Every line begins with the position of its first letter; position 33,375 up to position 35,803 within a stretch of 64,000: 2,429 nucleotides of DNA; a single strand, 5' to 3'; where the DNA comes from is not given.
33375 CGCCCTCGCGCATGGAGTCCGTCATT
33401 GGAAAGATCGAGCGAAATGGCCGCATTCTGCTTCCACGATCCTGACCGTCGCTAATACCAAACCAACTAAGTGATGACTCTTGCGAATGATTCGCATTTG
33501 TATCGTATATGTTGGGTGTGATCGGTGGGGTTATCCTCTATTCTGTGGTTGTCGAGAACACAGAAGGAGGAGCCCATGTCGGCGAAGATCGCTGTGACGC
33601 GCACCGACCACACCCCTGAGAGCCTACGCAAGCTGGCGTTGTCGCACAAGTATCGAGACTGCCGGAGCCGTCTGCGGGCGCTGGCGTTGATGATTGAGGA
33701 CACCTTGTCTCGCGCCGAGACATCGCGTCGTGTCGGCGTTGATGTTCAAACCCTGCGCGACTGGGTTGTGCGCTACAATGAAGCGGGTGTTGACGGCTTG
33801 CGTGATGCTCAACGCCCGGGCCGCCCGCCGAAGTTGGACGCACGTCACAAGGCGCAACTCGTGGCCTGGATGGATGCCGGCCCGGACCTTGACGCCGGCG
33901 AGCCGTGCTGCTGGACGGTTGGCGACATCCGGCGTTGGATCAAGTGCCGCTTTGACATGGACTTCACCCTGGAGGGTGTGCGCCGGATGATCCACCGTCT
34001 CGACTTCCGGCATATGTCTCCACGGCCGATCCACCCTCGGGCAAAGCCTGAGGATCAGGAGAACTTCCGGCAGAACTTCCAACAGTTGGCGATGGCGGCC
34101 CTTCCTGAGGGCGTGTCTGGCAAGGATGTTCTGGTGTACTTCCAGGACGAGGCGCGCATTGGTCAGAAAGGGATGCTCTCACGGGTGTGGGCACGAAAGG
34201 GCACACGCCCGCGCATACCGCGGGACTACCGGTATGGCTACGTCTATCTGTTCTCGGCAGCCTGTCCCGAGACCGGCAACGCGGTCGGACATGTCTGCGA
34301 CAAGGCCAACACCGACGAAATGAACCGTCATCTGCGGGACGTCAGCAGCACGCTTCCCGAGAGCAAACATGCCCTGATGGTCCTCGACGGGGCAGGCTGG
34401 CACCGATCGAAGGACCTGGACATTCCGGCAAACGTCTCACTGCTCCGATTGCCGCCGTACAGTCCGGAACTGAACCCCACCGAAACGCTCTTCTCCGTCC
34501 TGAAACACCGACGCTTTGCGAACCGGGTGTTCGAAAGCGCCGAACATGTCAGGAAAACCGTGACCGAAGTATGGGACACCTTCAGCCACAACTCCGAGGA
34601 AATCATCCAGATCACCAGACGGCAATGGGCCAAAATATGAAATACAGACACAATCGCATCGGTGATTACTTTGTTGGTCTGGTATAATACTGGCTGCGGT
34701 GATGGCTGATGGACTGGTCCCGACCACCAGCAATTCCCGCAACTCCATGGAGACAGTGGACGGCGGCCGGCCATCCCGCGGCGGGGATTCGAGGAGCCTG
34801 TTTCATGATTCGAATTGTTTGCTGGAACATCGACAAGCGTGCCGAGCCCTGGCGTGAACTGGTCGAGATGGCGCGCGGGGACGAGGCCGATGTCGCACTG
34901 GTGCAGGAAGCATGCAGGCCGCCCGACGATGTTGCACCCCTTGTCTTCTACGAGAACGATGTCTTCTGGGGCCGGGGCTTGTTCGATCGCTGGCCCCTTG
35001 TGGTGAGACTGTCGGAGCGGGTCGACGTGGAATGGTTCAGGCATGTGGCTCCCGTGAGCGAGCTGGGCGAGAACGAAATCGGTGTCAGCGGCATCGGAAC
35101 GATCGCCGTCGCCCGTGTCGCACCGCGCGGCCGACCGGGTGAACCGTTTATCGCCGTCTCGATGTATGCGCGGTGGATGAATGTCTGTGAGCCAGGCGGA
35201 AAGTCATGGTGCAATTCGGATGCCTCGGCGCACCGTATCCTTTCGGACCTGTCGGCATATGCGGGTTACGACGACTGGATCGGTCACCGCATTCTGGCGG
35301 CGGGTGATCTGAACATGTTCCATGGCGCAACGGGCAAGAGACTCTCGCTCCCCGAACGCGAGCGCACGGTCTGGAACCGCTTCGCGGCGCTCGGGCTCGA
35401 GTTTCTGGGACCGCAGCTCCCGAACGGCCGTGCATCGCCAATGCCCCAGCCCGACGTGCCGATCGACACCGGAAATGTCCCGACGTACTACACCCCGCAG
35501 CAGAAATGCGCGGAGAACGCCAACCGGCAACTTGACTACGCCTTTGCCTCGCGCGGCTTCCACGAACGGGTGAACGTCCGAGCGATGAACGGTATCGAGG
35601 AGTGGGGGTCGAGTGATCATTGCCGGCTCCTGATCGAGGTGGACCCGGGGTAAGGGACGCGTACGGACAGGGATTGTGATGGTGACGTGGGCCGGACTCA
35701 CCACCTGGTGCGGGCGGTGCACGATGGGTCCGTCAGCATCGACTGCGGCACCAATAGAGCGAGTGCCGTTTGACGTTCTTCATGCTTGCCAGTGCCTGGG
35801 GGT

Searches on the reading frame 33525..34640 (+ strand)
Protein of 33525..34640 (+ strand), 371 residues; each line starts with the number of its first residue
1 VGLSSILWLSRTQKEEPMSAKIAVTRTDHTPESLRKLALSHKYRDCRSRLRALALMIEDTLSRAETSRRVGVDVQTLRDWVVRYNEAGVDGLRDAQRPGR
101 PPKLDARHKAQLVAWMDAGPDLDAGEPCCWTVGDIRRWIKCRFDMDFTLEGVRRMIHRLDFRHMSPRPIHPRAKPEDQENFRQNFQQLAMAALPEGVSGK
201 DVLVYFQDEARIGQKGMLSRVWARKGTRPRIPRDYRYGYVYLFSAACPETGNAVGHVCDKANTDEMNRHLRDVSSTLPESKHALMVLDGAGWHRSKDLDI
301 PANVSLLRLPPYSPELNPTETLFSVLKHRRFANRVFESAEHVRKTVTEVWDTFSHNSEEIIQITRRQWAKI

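Call 77: search_protein_families(library=pfam, proteins=[window:33525-34640:+], max_evalue=0.00001)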
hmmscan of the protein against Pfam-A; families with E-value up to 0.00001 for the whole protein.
window:33525-34640:+ (371 aa): 5 families
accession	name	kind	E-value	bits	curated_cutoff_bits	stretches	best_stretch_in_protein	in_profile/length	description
PF13358.12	DDE_3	-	1.2e-25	90.5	28.6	1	204-342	2-145/146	DDE superfamily endonuclease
PF13565.12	HTH_32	-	2.7e-14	53.9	33.7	1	76-154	1-71/73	Homeodomain-like domain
PF13592.12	HTH_33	-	7.8e-14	51.5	25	1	128-184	3-59/60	Winged helix-turn helix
PF13518.12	HTH_28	-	2.6e-12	47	25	1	49-101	2-51/52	Helix-turn-helix domain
PF13551.12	HTH_29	-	1.1e-10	41.8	28.1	1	49-107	1-61/64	Winged helix-turn helix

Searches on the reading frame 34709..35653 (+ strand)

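Call 77: search_protein_families(library=pfam, proteins=[window:34709-35653:+], max_evalue=0.00001)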
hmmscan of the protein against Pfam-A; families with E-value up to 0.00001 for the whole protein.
window:34709-35653:+ (314 aa): 1 family
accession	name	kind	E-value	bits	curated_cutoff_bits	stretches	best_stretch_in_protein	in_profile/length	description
PF03372.29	Exo_endo_phos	-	8.5e-09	35.9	24.5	1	39-291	3-212/225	Endonuclease/Exonuclease/phosphatase family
